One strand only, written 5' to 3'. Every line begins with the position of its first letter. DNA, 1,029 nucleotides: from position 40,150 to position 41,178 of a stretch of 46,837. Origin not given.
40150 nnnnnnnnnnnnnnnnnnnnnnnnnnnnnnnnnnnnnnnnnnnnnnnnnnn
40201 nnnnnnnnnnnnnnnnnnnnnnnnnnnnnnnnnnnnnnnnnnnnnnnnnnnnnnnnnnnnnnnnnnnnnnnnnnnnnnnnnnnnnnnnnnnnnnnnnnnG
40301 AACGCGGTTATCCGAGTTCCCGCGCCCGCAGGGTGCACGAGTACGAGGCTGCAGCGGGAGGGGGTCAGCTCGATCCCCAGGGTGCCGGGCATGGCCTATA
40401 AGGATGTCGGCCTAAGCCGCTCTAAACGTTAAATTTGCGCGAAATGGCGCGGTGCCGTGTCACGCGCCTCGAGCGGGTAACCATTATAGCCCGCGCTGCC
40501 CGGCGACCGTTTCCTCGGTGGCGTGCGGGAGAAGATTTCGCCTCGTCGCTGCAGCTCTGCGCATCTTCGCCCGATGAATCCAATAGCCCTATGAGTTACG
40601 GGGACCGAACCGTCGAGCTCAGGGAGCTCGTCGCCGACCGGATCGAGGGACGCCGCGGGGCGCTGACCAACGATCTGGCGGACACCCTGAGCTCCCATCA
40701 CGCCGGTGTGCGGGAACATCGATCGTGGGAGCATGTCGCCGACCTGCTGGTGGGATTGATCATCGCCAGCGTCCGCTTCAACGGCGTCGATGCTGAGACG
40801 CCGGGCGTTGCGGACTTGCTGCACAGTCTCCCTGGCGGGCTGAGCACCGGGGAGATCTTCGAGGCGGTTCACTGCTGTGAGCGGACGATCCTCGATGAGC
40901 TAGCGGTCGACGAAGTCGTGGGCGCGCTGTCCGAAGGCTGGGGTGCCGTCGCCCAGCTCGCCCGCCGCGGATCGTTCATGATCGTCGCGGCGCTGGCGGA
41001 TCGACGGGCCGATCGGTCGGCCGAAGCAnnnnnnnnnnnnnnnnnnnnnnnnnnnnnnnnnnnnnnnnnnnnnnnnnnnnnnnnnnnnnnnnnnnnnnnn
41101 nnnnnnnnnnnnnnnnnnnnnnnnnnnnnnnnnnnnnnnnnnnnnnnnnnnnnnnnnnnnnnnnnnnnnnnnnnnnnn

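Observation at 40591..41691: Degenerate GGDEF domain (NGDSI) with preserved RxxD I-site fused to an excisionase-type HTH, divergent from the ATPase operon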

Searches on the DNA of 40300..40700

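Call 52: search_rna_families(source=window, start=40300, end=40700, threshold=evalue, max_evalue=1)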
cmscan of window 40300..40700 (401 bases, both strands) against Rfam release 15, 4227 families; matches with E-value up to 1: 0.
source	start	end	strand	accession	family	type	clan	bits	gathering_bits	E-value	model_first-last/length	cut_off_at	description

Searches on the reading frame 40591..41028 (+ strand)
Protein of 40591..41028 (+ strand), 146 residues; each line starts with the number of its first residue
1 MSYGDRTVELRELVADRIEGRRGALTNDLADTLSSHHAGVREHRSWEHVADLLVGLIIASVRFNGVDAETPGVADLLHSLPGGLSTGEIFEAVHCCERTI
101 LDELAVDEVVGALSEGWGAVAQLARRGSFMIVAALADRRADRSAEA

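Call 30: search_solved_structures(query=A2, max_evalue=10)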
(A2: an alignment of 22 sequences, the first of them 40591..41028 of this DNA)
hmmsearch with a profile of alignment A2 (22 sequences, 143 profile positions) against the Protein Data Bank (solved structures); distinct sequences matched with E-value up to 10: 0.

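Call 34: predict_structure(alignment_id=A2)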
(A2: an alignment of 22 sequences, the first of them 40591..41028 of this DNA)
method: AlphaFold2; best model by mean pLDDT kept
length: 146 residues; sequences in the alignment: 22
mean_pLDDT: 94.3   pTM: 0.89
mean pLDDT of the five models: 94.3, 93.5, 93.0, 93.0, 92.8
residues with pLDDT >= 90: 126; 70-90: 18; 50-70: 2; < 50: 0
segments of 3 or more residues with pLDDT < 50: none
pLDDT, mean of each block of 10 residues (from residue 1): 90 98 98 90 87 98 97 94 85 98 98 97 98 95 91
secondary structure, 60 per line:
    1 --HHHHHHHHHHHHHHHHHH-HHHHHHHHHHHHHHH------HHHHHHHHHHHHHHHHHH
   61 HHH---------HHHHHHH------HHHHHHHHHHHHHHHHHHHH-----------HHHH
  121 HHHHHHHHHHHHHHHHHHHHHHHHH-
elements in order: H3-20 H22-36 H43-63 H73-79 H86-105 H117-145

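Call 37: fold_search(model_id=the predicted structure, library=pdb)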
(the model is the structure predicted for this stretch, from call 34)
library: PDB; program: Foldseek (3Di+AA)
matches with E <= 10: 734; with E <= 0.001: 0
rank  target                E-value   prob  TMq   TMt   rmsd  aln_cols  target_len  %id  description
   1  2bnl_C                9.7e-02  1.00  0.69  0.74   3.0       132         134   16  The structure of the N-terminal domain of RsbR (released 2005-11-03)
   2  7s96_B                1.8e-01  0.99  0.61  0.53   4.5       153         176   15  Structure of the Light Harvesting Complex PC577 from Hemiselmis pacifica (released 2022-02-09)
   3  8or7_A                1.9e-01  0.99  0.53  0.50   4.4       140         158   14  Structure of a far-red induced allophycocyanin from Chroococcidiopsis thermalis sp. PCC 7203 (released 2024-03-20)
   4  5zm9                  2.1e-01  0.96  0.53  0.50   5.4       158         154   10  Crystal structure of hexacoordinated heme protein from anhydrobiotic tardigrade at pH 7 (released 2019-01-02)
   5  7eyd_09               2.3e-01  0.99  0.56  0.10   4.9       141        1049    8  Cryo-EM structure of cyanobacterial phycobilisome from Anabaena sp. PCC 7120 (released 2021-10-06)
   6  9i1r_A                2.4e-01  0.99  0.58  0.55   4.0       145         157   15  Structure of the bicylindrical allophycocyanin core expressed during far-red light photoacclimation (FaRLiP) (released 2025-07-02)
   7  6wk3_D                2.5e-01  0.99  0.66  0.66   3.6       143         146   15  Engineered carbene transferase RmaNOD Q52V, putative nitric oxide dioxygenase from Rhodothermus marinus (released 2020-07-08)
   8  9i1r_I                2.5e-01  0.99  0.59  0.55   4.0       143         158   17  Structure of the bicylindrical allophycocyanin core expressed during far-red light photoacclimation (FaRLiP) (released 2025-07-02)
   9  5ojc                  2.5e-01  0.98  0.58  0.55   4.9       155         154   12  Structure of MbQ2.1 NMH (released 2018-01-24)
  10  3v57_B                2.6e-01  1.00  0.62  0.53   4.1       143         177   11  Crystal Structure of the B-phycoerythrin from the red algae Porphyridium Cruentum at pH8 (released 2012-10-03)
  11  3s1i_A                2.6e-01  0.98  0.54  0.59   4.4       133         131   14  Crystal structure of oxygen-bound hell's gate globin I (released 2011-09-21)
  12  1j3f                  2.8e-01  0.98  0.56  0.54   5.3       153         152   12  Crystal Structure of an Artificial Metalloprotein:Cr(III)(3,3'-Me2-salophen)/apo-A71G Myoglobin (released 2004-05-18)
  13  1mnj_B                2.8e-01  0.97  0.56  0.54   4.7       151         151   10  INTERACTIONS AMONG RESIDUES CD3, E7, E10 AND E11 IN MYOGLOBINS: ATTEMPTS TO SIMULATE THE O2 AND CO BINDING PROPERTIES  (released 1995-04-20)
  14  7tlf_F                2.8e-01  0.97  0.58  0.53   4.6       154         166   11  Structure of the photoacclimated Light Harvesting Complex PE545 from Proteomonas sulcata (released 2022-02-09)
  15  6f17                  2.9e-01  0.97  0.55  0.53   5.0       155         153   12  Structure of Mb NMH H64V, V68A mutant resting state (released 2018-08-22)
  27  2bnl_A                4.1e-01  0.99  0.63  0.70   3.3       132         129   14  The structure of the N-terminal domain of RsbR (released 2005-11-03)
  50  2bnl_B                5.3e-01  0.99  0.66  0.74   3.2       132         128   14  The structure of the N-terminal domain of RsbR (released 2005-11-03)
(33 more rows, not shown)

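Call 62: search_protein_representatives(alignment_id=A2)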
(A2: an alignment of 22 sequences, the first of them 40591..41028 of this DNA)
Query: 22 sequences, 143 profile positions. Proteins with E-value up to 0.001 (for the whole library): 149; up to 1e-10: 105; up to 1e-30: 12. The best 149 are listed.
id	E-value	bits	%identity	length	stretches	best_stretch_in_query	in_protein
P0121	5.3e-55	202.0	-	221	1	1-142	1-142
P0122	6.4e-48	179.1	-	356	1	1-142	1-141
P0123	1.2e-44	168.4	-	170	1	1-141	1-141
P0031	2.8e-43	164.0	-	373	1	4-142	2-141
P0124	1.0e-42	162.2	-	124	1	4-123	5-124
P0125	1.4e-37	145.5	-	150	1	9-129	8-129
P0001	2.3e-37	144.8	-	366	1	4-143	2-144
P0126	4.2e-37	144.0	-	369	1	1-142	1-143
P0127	1.1e-36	142.7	-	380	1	7-138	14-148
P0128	1.6e-35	138.8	-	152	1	7-143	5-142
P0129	2.1e-33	132.0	-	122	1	1-118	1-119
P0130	1.3e-32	129.4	-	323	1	1-138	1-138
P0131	1.5e-28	116.3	-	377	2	9-138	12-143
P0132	2.4e-28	115.6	-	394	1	10-141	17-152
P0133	2.7e-27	112.2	-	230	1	40-142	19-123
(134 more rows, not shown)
